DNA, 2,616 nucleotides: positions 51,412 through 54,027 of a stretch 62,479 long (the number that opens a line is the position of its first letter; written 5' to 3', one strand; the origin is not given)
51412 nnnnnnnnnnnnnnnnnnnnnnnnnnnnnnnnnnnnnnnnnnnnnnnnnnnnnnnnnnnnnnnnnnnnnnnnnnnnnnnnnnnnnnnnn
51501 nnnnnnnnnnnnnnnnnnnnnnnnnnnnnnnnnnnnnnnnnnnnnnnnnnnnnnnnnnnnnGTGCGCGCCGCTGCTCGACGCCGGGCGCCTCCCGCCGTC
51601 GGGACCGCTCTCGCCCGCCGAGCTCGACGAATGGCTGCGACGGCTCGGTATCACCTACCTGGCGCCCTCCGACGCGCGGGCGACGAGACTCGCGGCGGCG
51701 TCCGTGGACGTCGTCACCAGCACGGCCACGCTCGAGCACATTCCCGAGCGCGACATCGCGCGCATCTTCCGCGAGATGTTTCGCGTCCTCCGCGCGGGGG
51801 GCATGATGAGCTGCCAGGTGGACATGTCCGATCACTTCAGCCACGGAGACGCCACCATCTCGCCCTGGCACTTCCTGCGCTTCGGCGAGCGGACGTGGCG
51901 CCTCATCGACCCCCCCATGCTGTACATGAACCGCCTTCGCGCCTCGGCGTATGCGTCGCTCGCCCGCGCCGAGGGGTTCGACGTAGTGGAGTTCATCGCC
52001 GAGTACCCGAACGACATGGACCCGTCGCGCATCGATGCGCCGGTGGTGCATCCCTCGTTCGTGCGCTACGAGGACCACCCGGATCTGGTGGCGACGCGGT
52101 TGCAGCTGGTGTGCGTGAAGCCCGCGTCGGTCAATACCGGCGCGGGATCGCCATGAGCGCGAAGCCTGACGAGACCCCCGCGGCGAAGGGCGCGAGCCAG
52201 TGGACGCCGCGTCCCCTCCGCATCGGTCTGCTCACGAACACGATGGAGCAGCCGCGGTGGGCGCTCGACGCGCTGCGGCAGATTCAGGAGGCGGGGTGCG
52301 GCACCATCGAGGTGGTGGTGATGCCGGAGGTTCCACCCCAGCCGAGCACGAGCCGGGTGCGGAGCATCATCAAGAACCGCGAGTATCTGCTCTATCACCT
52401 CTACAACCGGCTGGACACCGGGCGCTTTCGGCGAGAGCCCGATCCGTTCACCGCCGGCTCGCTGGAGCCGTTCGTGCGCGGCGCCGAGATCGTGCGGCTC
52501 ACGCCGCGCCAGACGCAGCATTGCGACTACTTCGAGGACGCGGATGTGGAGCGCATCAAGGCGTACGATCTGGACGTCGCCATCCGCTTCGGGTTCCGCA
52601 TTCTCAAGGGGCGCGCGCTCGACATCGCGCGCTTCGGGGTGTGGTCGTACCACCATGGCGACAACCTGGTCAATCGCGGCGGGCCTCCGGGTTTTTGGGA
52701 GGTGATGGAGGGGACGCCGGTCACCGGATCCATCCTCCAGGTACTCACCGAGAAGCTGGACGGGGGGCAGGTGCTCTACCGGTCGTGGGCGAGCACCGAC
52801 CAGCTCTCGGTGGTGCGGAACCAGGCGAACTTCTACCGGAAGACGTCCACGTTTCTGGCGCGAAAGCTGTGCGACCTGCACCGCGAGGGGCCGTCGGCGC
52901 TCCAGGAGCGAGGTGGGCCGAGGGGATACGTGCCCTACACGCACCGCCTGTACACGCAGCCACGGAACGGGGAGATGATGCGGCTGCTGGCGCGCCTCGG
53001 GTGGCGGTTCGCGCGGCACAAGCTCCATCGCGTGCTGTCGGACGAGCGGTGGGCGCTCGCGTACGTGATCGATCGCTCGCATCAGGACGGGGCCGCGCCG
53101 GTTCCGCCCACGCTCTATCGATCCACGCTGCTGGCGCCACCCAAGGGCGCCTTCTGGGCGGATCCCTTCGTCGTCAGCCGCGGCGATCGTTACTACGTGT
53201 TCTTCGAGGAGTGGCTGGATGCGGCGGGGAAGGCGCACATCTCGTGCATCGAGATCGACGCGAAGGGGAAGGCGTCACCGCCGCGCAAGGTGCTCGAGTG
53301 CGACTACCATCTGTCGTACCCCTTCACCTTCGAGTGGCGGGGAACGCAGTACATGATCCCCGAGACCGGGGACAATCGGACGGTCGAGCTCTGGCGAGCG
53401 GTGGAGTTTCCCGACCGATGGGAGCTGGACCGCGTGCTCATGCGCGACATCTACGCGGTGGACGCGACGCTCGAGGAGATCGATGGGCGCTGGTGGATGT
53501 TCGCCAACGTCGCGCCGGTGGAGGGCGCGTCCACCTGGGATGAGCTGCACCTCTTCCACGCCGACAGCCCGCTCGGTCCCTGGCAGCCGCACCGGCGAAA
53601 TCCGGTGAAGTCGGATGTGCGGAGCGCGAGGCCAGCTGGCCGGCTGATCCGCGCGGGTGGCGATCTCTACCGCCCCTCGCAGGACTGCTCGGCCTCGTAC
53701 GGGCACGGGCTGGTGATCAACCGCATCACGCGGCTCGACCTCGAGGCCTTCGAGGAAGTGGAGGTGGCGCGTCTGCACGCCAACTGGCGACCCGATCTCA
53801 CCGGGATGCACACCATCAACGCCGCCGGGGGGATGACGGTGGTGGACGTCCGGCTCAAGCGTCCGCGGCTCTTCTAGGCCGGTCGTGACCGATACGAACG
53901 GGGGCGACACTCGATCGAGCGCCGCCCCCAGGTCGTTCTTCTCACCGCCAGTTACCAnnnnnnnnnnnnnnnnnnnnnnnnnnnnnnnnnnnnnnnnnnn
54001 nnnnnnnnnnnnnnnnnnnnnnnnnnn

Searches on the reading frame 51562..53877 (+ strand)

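Call 17: search_protein_families(library=pfam, proteins=[window:51562-53877:+], max_evalue=0.001)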
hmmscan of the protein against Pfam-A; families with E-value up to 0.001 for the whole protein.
window:51562-53877:+ (771 aa): 1 family
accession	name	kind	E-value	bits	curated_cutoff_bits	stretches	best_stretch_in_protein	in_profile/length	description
PF24793.1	GINT1_N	-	6e-45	154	27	1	529-736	57-266/304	Glucosamine inositolphosphorylceramide transferase 1, N-terminal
